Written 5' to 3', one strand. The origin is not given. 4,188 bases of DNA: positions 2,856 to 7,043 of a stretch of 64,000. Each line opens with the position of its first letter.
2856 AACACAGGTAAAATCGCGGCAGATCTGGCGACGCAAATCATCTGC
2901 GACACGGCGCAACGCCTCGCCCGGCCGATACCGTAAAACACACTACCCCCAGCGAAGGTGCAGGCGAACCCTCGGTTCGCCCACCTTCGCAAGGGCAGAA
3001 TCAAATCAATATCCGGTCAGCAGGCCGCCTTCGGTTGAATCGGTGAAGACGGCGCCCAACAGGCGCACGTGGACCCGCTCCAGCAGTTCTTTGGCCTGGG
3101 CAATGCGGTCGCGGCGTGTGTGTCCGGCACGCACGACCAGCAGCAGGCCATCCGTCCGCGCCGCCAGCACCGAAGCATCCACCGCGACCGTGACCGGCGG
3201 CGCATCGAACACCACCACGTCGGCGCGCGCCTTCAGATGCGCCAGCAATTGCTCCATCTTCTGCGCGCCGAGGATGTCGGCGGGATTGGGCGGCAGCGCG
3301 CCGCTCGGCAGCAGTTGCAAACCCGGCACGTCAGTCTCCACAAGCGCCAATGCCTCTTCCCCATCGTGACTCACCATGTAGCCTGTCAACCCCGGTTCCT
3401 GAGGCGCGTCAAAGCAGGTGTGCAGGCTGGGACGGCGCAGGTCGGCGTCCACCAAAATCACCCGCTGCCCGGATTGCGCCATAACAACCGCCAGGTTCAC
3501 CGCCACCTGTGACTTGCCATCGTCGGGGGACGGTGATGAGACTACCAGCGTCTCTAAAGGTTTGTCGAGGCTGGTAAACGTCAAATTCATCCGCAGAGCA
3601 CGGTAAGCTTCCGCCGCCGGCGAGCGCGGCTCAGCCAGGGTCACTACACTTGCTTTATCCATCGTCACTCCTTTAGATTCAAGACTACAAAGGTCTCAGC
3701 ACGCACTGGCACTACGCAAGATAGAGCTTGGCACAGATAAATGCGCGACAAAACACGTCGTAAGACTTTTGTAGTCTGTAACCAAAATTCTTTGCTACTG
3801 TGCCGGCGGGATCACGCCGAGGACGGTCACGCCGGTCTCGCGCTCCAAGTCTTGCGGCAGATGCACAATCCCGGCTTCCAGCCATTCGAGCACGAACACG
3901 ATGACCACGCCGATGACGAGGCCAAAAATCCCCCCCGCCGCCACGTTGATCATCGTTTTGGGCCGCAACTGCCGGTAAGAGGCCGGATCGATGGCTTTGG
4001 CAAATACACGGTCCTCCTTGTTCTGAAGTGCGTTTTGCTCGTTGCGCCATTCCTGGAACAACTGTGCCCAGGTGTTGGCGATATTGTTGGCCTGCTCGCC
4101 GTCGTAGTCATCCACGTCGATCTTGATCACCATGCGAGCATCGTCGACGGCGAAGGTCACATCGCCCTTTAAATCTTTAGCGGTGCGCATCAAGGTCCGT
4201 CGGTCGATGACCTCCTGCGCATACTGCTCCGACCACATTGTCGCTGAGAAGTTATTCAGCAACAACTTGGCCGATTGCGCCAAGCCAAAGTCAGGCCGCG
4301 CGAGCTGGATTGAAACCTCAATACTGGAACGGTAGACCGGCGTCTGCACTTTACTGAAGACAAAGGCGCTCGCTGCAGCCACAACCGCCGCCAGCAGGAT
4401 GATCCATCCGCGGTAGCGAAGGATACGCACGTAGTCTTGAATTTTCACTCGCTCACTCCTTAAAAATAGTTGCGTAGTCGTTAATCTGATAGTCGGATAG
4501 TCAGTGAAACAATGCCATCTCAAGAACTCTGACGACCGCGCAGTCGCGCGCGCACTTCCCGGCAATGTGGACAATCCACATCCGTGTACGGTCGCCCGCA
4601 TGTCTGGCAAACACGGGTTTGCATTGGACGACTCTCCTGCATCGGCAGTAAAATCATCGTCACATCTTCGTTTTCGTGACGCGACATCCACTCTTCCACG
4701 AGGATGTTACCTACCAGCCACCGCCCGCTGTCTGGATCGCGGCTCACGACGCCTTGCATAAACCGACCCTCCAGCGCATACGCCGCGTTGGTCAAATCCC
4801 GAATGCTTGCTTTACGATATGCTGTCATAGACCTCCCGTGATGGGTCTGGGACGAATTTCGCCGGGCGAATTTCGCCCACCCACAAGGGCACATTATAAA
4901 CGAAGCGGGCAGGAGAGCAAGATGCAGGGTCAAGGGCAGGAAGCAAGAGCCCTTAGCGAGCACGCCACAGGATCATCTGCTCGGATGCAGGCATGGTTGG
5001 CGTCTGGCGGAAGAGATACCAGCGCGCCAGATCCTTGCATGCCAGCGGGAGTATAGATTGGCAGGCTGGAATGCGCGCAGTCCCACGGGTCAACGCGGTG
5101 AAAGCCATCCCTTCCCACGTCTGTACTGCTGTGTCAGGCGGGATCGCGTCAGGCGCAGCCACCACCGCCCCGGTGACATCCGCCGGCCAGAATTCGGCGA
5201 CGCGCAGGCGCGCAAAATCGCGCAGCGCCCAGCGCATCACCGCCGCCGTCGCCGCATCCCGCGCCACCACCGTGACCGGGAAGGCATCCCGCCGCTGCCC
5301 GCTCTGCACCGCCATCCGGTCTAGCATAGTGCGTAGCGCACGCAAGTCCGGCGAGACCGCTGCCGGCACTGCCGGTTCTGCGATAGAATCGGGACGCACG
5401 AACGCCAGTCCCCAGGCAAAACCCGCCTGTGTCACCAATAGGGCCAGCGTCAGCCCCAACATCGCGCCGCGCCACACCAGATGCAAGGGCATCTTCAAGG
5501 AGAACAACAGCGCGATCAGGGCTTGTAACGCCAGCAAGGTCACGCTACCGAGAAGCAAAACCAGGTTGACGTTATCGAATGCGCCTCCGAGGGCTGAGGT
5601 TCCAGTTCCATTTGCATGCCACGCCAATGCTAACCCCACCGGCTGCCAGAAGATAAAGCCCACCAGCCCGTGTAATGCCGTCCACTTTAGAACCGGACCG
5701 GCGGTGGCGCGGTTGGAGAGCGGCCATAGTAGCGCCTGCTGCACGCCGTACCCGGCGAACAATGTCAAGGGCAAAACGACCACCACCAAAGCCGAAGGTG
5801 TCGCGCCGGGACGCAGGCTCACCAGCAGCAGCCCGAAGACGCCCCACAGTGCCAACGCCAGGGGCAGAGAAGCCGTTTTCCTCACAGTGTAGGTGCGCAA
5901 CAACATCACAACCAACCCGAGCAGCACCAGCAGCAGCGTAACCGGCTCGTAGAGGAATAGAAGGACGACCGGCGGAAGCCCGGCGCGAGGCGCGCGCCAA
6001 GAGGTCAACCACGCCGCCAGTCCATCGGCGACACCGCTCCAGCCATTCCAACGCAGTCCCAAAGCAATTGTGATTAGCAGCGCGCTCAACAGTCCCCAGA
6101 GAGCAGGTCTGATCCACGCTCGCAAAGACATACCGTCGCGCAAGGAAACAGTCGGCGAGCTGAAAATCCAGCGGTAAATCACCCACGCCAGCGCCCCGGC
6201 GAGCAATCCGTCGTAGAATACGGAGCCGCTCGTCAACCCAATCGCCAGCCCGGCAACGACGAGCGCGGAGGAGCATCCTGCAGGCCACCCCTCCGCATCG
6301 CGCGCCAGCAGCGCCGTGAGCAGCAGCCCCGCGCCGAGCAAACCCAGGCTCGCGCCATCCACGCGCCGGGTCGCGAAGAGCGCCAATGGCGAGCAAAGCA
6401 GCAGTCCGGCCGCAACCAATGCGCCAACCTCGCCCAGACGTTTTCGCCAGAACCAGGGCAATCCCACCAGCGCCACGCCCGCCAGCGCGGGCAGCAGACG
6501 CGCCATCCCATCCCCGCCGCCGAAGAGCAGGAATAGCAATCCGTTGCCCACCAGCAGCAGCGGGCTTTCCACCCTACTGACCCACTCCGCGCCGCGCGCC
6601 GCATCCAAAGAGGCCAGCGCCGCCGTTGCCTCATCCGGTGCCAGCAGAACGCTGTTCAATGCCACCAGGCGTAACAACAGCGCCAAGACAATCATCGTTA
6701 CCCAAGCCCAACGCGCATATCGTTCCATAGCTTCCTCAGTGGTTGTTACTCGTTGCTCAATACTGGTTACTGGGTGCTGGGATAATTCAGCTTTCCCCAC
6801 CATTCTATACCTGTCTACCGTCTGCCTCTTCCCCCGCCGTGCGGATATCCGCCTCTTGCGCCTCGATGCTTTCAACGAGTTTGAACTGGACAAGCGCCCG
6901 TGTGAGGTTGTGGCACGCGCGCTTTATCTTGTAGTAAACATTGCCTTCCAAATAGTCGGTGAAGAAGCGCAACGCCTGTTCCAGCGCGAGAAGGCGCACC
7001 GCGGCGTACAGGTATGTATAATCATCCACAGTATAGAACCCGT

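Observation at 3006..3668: BY-kinase homologue without the C-terminal tyrosine cluster, split CapA/CapB-style from its Wzz partner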

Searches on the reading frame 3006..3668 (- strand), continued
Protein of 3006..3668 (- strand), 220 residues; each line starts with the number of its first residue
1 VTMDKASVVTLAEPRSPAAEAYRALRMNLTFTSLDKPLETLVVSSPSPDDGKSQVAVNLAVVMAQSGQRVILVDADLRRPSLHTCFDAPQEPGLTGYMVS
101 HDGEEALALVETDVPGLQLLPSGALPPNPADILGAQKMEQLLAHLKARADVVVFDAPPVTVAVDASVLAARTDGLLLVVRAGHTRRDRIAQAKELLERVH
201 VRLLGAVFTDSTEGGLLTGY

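Call 49: fold_search(model_id=the predicted structure, library=pdb)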
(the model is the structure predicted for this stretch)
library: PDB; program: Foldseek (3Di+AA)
matches with E <= 10: 1197; with E <= 0.001: 190
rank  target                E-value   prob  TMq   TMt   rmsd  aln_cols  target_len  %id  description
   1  4jmp                  1.7e-19  1.00  0.86  0.84   1.7       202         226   32  Crystal structure of the chimerical protein CapA2B2 (released 2014-02-05)
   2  2ved_A                4.9e-19  1.00  0.87  0.77   1.6       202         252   31  crystal structure of the chimerical mutant CapABK55M protein (released 2008-07-01)
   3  2ved_B                7.5e-19  1.00  0.89  0.77   2.2       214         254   30  crystal structure of the chimerical mutant CapABK55M protein (released 2008-07-01)
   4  3bfv_A                2.5e-18  1.00  0.87  0.79   1.7       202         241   32  crystal structure of the chimerical protein CapAB (released 2008-06-24)
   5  4jlv                  1.3e-17  1.00  0.86  0.83   1.7       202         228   28  Crystal structure of the chimerical protein CapA1B1 in complex with ADP-Mg (released 2014-02-05)
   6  6z0p_B                5.2e-17  1.00  0.81  0.74   2.0       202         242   36  BceF Tyrosine Kinase Domain (released 2021-04-14)
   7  3la6_B                2.2e-16  1.00  0.87  0.74   1.8       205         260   25  Octameric kinase domain of the E. coli tyrosine kinase Wzc with bound ADP (released 2010-08-25)
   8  3la6_L                2.2e-16  1.00  0.86  0.73   3.6       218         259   24  Octameric kinase domain of the E. coli tyrosine kinase Wzc with bound ADP (released 2010-08-25)
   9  3la6_P                2.7e-16  1.00  0.86  0.75   2.0       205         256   26  Octameric kinase domain of the E. coli tyrosine kinase Wzc with bound ADP (released 2010-08-25)
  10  3la6_F                3.0e-16  1.00  0.88  0.75   1.9       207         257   25  Octameric kinase domain of the E. coli tyrosine kinase Wzc with bound ADP (released 2010-08-25)
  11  3la6_I                3.2e-16  1.00  0.87  0.74   1.8       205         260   25  Octameric kinase domain of the E. coli tyrosine kinase Wzc with bound ADP (released 2010-08-25)
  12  3la6_A                4.1e-16  1.00  0.87  0.75   1.9       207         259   25  Octameric kinase domain of the E. coli tyrosine kinase Wzc with bound ADP (released 2010-08-25)
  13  3la6_G                4.4e-16  1.00  0.87  0.75   2.0       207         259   25  Octameric kinase domain of the E. coli tyrosine kinase Wzc with bound ADP (released 2010-08-25)
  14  3la6_M                5.6e-16  1.00  0.87  0.75   1.9       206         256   25  Octameric kinase domain of the E. coli tyrosine kinase Wzc with bound ADP (released 2010-08-25)
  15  3la6_E                6.7e-16  1.00  0.85  0.73   1.8       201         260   26  Octameric kinase domain of the E. coli tyrosine kinase Wzc with bound ADP (released 2010-08-25)
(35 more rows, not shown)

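Call 53: search_protein_representatives(protein=window:3006-3668:-)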
Query: 220 residues. Proteins with E-value up to 0.001 (for the whole library): 81748; up to 1e-10: 55922; up to 1e-30: 8440. The best 150 are listed.
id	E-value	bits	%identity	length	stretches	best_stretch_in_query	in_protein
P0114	4.7e-81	287.6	91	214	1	3-153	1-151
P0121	2.6e-59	216.6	53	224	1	1-217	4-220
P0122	2.1e-58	213.7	53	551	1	8-209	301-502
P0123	1.0e-57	211.4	49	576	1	8-215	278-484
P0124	2.1e-57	210.4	52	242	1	8-210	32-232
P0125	2.7e-57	210.0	50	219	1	4-220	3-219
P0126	1.3e-56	207.8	52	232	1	7-210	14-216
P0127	1.9e-56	207.3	67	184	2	4-104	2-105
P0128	2.7e-56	206.8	49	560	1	8-211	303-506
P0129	2.7e-56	206.8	49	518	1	7-218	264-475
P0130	2.9e-56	206.7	54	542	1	7-209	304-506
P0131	1.6e-55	204.2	50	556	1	8-209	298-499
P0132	2.0e-55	204.0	39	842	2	6-196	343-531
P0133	2.1e-55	203.9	49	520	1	7-209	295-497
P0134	3.7e-55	203.1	49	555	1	7-209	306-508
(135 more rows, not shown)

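Call 78: search_protein_families(library=ncbifam, proteins=[P0076, P0096, P0001, P0062, L016:10001-10654:+], max_evalue=1e-20)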
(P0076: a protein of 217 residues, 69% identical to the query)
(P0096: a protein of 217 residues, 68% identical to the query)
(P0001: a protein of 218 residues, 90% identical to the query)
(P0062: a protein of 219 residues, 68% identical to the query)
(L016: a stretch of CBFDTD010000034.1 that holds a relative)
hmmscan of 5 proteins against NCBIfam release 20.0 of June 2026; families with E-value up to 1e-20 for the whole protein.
P0076 (217 aa): 6 families
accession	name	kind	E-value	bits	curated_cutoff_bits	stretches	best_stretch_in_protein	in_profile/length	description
TIGR01007.1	eps_fam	subfamily_domain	6.2e-41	140.2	108.05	1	17-207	1-189/204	polysaccharide biosynthesis tyrosine autokinase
TIGR03029.1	EpsG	equivalog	1.1e-39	136.3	313.8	1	2-207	70-274/274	chain length determinant protein tyrosine kinase EpsG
TIGR03018.1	pepcterm_TyrKin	hypoth_equivalog_domain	1.6e-33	115.8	230.65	1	5-197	1-200/207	XrtA-associated tyrosine autokinase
NF007350.0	PRK09841.1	equivalog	1e-31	109.8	1248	1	2-208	498-703/726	tyrosine-protein kinase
NF008568.0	PRK11519.1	equivalog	2.9e-28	98.5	1068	1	4-205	495-695/720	tyrosine-protein kinase Wzc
TIGR01005.1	eps_transp_fam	subfamily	5.6e-28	97.6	411.7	1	8-205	519-715/754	exopolysaccharide transport protein family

P0096 (217 aa): 6 families
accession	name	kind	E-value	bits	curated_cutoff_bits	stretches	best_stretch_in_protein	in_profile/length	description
TIGR01007.1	eps_fam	subfamily_domain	1.4e-41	142.3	108.05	1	17-207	1-189/204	polysaccharide biosynthesis tyrosine autokinase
TIGR03029.1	EpsG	equivalog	7.6e-38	130.2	313.8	1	2-207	70-274/274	chain length determinant protein tyrosine kinase EpsG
TIGR03018.1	pepcterm_TyrKin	hypoth_equivalog_domain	1.1e-32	113.1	230.65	1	5-197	1-200/207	XrtA-associated tyrosine autokinase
NF007350.0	PRK09841.1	equivalog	1.1e-29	103.1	1248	1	3-207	499-702/726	tyrosine-protein kinase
NF008568.0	PRK11519.1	equivalog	3.8e-28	98.1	1068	1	4-194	495-684/720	tyrosine-protein kinase Wzc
TIGR01005.1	eps_transp_fam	subfamily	9.7e-27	93.5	411.7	1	10-204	521-714/754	exopolysaccharide transport protein family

P0001 (218 aa): 6 families
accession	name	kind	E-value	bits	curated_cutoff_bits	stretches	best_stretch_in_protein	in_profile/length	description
TIGR01007.1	eps_fam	subfamily_domain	1e-43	149.2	108.05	1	18-207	1-188/204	polysaccharide biosynthesis tyrosine autokinase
TIGR03029.1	EpsG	equivalog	2.2e-40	138.6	313.8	1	6-208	73-274/274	chain length determinant protein tyrosine kinase EpsG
TIGR03018.1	pepcterm_TyrKin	hypoth_equivalog_domain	2.4e-36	125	230.65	1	6-198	1-200/207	XrtA-associated tyrosine autokinase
NF007350.0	PRK09841.1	equivalog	2.1e-32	112.1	1248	1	9-208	504-702/726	tyrosine-protein kinase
NF008568.0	PRK11519.1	equivalog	4.9e-27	94.4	1068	1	3-179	493-668/720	tyrosine-protein kinase Wzc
TIGR01005.1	eps_transp_fam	subfamily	7e-26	90.6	411.7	1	10-206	520-715/754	exopolysaccharide transport protein family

P0062 (219 aa): 6 families
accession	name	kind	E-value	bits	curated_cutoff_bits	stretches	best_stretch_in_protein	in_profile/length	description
TIGR01007.1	eps_fam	subfamily_domain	3.1e-43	147.7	108.05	1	19-210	1-190/204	polysaccharide biosynthesis tyrosine autokinase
TIGR03029.1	EpsG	equivalog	9.4e-40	136.5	313.8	1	6-209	72-274/274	chain length determinant protein tyrosine kinase EpsG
TIGR03018.1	pepcterm_TyrKin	hypoth_equivalog_domain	5.5e-34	117.3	230.65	1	7-200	1-201/207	XrtA-associated tyrosine autokinase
NF007350.0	PRK09841.1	equivalog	9.5e-31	106.6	1248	1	3-210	497-703/726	tyrosine-protein kinase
NF008568.0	PRK11519.1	equivalog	2.1e-29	102.2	1068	1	6-208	495-696/720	tyrosine-protein kinase Wzc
TIGR01005.1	eps_transp_fam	subfamily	2.6e-27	95.4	411.7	1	11-208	520-716/754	exopolysaccharide transport protein family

L016:10001-10654:+ (217 aa): 6 families
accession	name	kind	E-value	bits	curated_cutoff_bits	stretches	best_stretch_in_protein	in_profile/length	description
TIGR01007.1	eps_fam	subfamily_domain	2.1e-52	177.6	108.05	1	17-213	1-195/204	polysaccharide biosynthesis tyrosine autokinase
TIGR03018.1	pepcterm_TyrKin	hypoth_equivalog_domain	7.3e-42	143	230.65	1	5-206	1-207/207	XrtA-associated tyrosine autokinase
NF008568.0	PRK11519.1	equivalog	7e-41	140.2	1068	1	2-207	493-697/720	tyrosine-protein kinase Wzc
TIGR03029.1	EpsG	equivalog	8.5e-38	130.1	313.8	1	3-207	71-274/274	chain length determinant protein tyrosine kinase EpsG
NF007350.0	PRK09841.1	equivalog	1.6e-35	122.4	1248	1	8-208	504-703/726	tyrosine-protein kinase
TIGR01005.1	eps_transp_fam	subfamily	3.2e-31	108.3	411.7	1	9-207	520-717/754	exopolysaccharide transport protein family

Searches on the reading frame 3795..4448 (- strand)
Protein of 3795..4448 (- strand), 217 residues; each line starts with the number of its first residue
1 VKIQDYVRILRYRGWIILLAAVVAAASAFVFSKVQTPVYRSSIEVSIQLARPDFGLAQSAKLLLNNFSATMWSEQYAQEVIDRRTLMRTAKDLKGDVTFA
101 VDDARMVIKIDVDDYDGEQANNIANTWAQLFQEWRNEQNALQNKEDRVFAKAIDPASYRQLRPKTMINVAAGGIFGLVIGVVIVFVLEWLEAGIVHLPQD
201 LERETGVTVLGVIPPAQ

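Call 70: search_protein_families(library=ncbifam, proteins=[window:3795-4448:-], max_evalue=0.01)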
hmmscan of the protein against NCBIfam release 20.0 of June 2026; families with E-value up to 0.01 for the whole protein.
window:3795-4448:- (217 aa): 6 families
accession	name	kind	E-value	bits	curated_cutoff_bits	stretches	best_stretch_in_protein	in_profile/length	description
TIGR01006.1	polys_exp_MPA1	subfamily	3.8e-20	72.3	296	1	4-214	11-222/226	CspC family polysaccharide chain length determinant protein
TIGR01005.1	eps_transp_fam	subfamily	1.6e-08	33.2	411.7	1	142-215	405-479/754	exopolysaccharide transport protein family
NF008568.0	PRK11519.1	equivalog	7.1e-07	27.8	1068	1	9-149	27-162/720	tyrosine-protein kinase Wzc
TIGR03007.1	pepcterm_ChnLen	equivalog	4.3e-06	25.2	278.85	1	143-214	389-461/498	XrtA system polysaccharide chain length determinant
NF007350.0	PRK09841.1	equivalog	0.00019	19.7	1248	1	152-215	409-472/726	tyrosine-protein kinase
TIGR03017.1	EpsF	equivalog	0.00048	19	422.75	0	129-213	363-443/444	chain length determinant protein EpsF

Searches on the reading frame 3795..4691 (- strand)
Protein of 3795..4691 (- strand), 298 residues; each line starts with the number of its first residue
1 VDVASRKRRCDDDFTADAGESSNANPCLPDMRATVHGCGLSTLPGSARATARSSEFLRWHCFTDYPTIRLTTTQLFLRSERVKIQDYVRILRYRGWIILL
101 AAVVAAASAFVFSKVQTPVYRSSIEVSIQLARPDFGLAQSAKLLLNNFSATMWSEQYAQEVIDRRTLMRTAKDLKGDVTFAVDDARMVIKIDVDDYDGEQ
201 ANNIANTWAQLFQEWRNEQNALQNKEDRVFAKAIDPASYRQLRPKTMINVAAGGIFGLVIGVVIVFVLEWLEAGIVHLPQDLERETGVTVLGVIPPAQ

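Call 3: search_protein_families(library=pfam, proteins=[window:3795-4691:-], max_evalue=0.01)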
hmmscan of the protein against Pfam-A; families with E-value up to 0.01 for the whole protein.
window:3795-4691:- (298 aa): 2 families
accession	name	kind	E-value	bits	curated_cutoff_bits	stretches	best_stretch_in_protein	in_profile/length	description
PF02706.20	Wzz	-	6.9e-06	26.7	25.5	1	84-163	5-89/91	Chain length determinant protein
PF13807.11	GNVR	-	0.001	19.4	27.7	1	209-267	21-79/82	G-rich domain on putative tyrosine kinase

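Call 4: search_protein_families(library=ncbifam, proteins=[window:3795-4691:-], max_evalue=0.01)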
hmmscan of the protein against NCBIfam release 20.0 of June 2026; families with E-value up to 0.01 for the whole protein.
window:3795-4691:- (298 aa): 6 families
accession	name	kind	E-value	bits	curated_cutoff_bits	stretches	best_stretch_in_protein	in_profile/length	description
TIGR01006.1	polys_exp_MPA1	subfamily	6.1e-20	71.6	296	1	82-295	8-222/226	CspC family polysaccharide chain length determinant protein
TIGR01005.1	eps_transp_fam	subfamily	3.2e-08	32.2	411.7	1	225-296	407-479/754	exopolysaccharide transport protein family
NF008568.0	PRK11519.1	equivalog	1.9e-06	26.4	1068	1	90-230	27-162/720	tyrosine-protein kinase Wzc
TIGR03007.1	pepcterm_ChnLen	equivalog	1.5e-05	23.5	278.85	1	225-295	390-461/498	XrtA system polysaccharide chain length determinant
NF007350.0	PRK09841.1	equivalog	0.00041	18.6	1248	1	233-296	409-472/726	tyrosine-protein kinase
TIGR03017.1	EpsF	equivalog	0.0052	15.5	422.75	0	228-294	380-443/444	chain length determinant protein EpsF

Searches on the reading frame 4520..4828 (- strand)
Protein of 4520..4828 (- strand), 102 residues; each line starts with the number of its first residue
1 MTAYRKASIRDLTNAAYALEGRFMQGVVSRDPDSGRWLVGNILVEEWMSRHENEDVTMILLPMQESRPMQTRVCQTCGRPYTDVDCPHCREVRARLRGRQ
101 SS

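Call 27: search_protein_families(library=pfam, proteins=[window:4520-4828:-], max_evalue=0.001)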
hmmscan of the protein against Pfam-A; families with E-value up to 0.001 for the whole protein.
window:4520-4828:- (102 aa): 0 families

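Call 70: search_protein_families(library=ncbifam, proteins=[window:4520-4828:-], max_evalue=0.01)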
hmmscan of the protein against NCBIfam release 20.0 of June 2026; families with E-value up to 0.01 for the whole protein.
window:4520-4828:- (102 aa): 0 families

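Call 79: search_solved_structures(query=window:4520-4828:-, max_evalue=1)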
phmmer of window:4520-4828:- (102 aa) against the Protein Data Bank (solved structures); distinct sequences matched with E-value up to 1: 6.
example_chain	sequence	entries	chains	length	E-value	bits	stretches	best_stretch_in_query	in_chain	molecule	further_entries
2lo3_A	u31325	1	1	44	0.25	14.6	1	66-82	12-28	SAGA-associated factor 73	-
3m99_D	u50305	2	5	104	0.27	14.5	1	46-82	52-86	SAGA-associated factor 73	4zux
3mhh_E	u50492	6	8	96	0.3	14.4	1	46-81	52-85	SAGA-associated factor 73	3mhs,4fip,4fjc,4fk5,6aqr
7vu4_A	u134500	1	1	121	0.32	14.2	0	5-45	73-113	de novo design protein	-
4w4u_E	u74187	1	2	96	0.65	13.3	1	53-81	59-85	SAGA-associated factor 73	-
4wa6_E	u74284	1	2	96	0.72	13.1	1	57-81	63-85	SAGA-associated factor 73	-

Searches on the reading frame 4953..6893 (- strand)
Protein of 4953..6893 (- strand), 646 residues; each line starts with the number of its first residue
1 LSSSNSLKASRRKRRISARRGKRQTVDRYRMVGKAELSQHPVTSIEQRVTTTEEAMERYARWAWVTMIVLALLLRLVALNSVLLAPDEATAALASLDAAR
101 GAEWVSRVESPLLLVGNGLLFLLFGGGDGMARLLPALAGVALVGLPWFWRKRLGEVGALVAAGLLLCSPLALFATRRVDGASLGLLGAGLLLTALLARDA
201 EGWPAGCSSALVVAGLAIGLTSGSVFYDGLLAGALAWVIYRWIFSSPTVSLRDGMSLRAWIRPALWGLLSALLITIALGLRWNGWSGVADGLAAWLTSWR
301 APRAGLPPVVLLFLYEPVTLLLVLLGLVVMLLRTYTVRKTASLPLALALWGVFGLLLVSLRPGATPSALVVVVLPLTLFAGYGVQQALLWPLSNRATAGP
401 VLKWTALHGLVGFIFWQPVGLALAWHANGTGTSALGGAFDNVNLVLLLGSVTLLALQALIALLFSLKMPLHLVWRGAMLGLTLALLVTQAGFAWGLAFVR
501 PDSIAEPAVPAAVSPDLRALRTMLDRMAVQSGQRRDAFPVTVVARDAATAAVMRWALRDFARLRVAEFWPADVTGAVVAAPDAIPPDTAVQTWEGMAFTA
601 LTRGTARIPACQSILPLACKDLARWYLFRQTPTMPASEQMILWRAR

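Call 3: search_protein_families(library=pfam, proteins=[window:4953-6893:-], max_evalue=0.01)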
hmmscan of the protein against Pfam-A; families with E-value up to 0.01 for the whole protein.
window:4953-6893:- (646 aa): 0 families

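Call 4: search_protein_families(library=ncbifam, proteins=[window:4953-6893:-], max_evalue=0.01)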
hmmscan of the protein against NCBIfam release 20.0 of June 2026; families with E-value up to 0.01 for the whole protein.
window:4953-6893:- (646 aa): 1 family
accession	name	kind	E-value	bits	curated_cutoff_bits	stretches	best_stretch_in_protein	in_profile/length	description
TIGR03663.1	TIGR03663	subfamily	1.1e-19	70.8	126.25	1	65-530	5-405/435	flippase activity-associated protein Agl23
